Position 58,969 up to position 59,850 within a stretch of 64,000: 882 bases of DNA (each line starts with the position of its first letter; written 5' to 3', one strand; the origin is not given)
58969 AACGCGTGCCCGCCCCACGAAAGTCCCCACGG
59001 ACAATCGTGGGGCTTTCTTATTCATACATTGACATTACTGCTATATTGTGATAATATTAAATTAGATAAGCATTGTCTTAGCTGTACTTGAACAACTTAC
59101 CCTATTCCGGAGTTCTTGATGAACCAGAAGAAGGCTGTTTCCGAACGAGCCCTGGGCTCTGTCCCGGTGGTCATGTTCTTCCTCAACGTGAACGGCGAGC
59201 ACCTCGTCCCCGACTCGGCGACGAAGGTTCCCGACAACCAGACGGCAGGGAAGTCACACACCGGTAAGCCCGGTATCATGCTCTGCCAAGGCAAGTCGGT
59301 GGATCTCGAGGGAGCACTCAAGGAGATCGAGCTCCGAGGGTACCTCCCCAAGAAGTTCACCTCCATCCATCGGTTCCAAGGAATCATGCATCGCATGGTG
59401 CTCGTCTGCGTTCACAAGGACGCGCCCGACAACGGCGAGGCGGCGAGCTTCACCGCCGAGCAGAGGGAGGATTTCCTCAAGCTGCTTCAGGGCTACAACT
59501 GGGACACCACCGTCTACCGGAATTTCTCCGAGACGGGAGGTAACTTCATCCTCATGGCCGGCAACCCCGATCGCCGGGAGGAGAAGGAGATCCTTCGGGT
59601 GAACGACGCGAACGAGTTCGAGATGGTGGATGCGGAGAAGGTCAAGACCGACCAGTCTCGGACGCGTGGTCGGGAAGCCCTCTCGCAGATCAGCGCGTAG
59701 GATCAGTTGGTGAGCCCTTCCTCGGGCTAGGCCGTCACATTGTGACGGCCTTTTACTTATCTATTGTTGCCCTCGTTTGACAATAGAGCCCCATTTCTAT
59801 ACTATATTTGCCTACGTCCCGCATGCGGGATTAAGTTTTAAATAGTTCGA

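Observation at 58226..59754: Two adjacent GC-rich single-gene cassettes whose proteins share a conserved C-terminal tail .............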

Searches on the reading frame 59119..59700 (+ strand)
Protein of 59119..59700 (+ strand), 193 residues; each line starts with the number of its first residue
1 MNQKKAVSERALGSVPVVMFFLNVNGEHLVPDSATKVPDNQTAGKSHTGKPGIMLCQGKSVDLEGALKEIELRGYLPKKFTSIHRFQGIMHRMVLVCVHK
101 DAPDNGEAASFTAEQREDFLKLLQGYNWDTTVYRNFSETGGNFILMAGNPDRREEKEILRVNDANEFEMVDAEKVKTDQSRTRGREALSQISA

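Call 4: search_protein_families(library=pfam, proteins=[window:59119-59700:+], max_evalue=1)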
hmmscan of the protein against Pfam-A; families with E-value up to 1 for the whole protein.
window:59119-59700:+ (193 aa): 0 families

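Call 8: find_homologous_proteins(query=window:59119-59700:+, max_evalue=0.01)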
Query window:59119-59700:+ (193 aa): 4 proteins with E <= 0.01 among 98 candidates.
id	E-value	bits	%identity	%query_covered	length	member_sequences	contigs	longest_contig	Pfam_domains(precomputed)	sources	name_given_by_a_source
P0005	5.7e-124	429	100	100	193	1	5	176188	-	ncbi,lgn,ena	-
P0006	1.8e-110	385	90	100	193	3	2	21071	-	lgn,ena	-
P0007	3.0e-110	384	89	100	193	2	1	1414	-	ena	-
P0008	2.4e-79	283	66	100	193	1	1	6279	-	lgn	-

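Call 10: find_encoding_contigs(protein=P0008, flank=10000)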
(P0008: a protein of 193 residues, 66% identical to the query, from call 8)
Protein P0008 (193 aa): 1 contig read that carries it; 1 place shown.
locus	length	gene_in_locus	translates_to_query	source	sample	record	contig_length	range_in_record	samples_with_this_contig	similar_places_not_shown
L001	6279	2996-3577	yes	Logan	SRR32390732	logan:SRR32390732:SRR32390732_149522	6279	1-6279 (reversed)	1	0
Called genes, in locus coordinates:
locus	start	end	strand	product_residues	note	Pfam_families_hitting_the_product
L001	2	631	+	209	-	?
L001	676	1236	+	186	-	-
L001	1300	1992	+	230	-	PF05552:MS_channel_1st_1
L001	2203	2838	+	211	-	-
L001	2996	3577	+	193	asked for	-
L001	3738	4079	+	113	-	PF00203:Ribosomal_S19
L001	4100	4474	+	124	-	PF00237:Ribosomal_L22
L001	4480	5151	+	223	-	PF07650:KH_2, PF00189:Ribosomal_S3_C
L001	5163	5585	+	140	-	PF00252:Ribosomal_L16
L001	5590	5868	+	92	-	PF00366:Ribosomal_S17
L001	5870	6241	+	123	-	PF00238:Ribosomal_L14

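Call 11: find_encoding_contigs(protein=P0006, flank=10000)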
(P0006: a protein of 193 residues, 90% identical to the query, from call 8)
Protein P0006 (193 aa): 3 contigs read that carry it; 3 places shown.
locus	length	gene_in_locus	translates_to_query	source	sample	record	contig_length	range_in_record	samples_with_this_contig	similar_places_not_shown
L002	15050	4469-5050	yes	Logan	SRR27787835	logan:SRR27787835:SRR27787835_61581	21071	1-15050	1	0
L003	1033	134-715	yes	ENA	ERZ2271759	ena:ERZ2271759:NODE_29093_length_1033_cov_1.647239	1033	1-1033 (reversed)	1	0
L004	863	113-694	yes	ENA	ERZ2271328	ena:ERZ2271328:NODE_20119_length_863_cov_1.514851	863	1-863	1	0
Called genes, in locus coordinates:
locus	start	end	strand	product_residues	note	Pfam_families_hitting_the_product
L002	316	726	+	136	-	PF03703:bPH_2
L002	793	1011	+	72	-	-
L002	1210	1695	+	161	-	PF00466:Ribosomal_L10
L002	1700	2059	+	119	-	PF16320:Ribosomal_L12_N, PF00542:Ribosomal_L12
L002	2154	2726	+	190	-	-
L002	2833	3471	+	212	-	PF05552:MS_channel_1st_1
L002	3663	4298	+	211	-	-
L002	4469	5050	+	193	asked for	-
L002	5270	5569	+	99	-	PF00203:Ribosomal_S19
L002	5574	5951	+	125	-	PF00237:Ribosomal_L22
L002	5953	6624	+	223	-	PF07650:KH_2, PF00189:Ribosomal_S3_C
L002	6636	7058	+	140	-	PF00252:Ribosomal_L16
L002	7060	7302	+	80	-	PF00366:Ribosomal_S17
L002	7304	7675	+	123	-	PF00238:Ribosomal_L14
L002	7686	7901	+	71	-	PF00467:KOW, PF17136:ribosomal_L24 (weak)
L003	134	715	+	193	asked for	-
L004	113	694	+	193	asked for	-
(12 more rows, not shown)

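Call 12: find_encoding_contigs(protein=P0005, flank=10000, max_places=8)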
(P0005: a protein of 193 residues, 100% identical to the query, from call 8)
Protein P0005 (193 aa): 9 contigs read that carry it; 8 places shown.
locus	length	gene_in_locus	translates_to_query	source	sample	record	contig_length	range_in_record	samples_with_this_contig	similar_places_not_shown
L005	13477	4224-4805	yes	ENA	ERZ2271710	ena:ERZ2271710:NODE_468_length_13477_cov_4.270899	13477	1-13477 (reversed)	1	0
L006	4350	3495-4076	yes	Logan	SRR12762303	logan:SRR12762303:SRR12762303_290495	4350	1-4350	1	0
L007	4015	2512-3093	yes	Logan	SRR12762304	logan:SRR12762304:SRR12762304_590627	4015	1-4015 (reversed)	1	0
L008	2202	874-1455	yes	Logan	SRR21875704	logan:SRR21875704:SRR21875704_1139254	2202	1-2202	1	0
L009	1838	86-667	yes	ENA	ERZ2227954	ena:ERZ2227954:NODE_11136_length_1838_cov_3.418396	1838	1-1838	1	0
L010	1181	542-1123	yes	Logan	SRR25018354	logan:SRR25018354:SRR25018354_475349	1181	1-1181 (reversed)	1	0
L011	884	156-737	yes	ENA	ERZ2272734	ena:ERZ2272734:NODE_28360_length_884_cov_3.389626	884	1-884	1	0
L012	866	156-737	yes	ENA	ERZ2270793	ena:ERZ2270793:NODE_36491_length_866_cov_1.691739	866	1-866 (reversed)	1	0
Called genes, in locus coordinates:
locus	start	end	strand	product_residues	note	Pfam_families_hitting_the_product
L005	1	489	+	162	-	PF03703:bPH_2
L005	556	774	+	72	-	-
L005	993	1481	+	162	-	PF00466:Ribosomal_L10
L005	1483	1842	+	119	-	PF16320:Ribosomal_L12_N, PF00542:Ribosomal_L12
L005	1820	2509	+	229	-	-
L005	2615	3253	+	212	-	PF05552:MS_channel_1st_1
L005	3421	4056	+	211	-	-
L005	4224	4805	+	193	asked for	-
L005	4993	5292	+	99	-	PF00203:Ribosomal_S19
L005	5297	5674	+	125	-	PF00237:Ribosomal_L22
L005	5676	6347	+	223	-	PF07650:KH_2, PF00189:Ribosomal_S3_C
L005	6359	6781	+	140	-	PF00252:Ribosomal_L16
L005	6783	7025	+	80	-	PF00366:Ribosomal_S17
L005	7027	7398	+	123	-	PF00238:Ribosomal_L14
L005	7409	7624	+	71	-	PF00467:KOW, PF17136:ribosomal_L24 (weak)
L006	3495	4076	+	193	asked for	-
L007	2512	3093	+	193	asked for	-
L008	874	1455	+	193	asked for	-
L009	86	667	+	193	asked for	-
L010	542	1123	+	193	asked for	-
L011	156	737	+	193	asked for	-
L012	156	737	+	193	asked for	-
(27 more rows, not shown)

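Call 23: search_protein_families(library=phrogs, proteins=[window:59119-59700:+], max_evalue=1)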
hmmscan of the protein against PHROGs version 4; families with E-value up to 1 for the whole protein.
window:59119-59700:+ (193 aa): 0 families

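Call 24: search_protein_families(library=ncbifam, proteins=[window:59119-59700:+], max_evalue=1)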
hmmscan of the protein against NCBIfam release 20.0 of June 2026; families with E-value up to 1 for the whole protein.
window:59119-59700:+ (193 aa): 0 families

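Call 33: find_related_loci(query=A3, collection=genome_contigs, flank=10000)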
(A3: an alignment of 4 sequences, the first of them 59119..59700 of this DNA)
Query A3 (193 aa) in genome_contigs; peptide patterns used: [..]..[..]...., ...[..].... (x = any residue, [..] = any of these).
66 stretches matched a pattern, but none encodes a relative of the query by tblastn (E <= 1e-3).

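Call 34: predict_structure(alignment_id=A3)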
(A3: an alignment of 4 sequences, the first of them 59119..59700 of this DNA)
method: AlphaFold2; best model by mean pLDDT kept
length: 193 residues; sequences in the alignment: 4
mean_pLDDT: 35.7   pTM: 0.28
mean pLDDT of the five models: 35.7, 34.3, 34.2, 33.9, 33.1
residues with pLDDT >= 90: 0; 70-90: 0; 50-70: 9; < 50: 184
segments of 3 or more residues with pLDDT < 50: 1-115, 117-119, 122-170, 177-193
pLDDT, mean of each block of 10 residues (from residue 1): 33 37 26 24 27 30 42 34 27 39 34 48 46 33 39 41 41 49 32 27
secondary structure, 60 per line:
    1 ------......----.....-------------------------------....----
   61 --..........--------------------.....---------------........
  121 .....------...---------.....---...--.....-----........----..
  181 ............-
elements in order: H7-12 E17-21 E53-56 H63-72 E93-97 H113-125 E132-134 E144-148 E157-161 E167-171 H179-192

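Call 42: search_protein_families(library=padloc, proteins=[window:59119-59700:+], max_evalue=1)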
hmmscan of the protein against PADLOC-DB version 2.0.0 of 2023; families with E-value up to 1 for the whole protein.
window:59119-59700:+ (193 aa): 0 families

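Call 60: find_related_loci(query=A5, collection=viral_contigs, flank=5000)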
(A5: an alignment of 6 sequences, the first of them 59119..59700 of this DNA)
Query A5 (193 aa) in viral_contigs; peptide patterns used: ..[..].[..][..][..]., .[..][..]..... (x = any residue, [..] = any of these).
39 stretches matched a pattern, but none encodes a relative of the query by tblastn (E <= 1e-3).

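Call 77: search_solved_structures(query=A5, max_evalue=10)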
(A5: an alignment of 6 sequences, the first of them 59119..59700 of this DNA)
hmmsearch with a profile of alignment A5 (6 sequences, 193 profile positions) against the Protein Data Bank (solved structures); distinct sequences matched with E-value up to 10: 1.
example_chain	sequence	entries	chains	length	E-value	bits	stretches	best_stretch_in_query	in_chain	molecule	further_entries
8tm0_A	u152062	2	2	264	1.8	11.2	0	110-133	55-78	NKG2-D type II integral membrane protein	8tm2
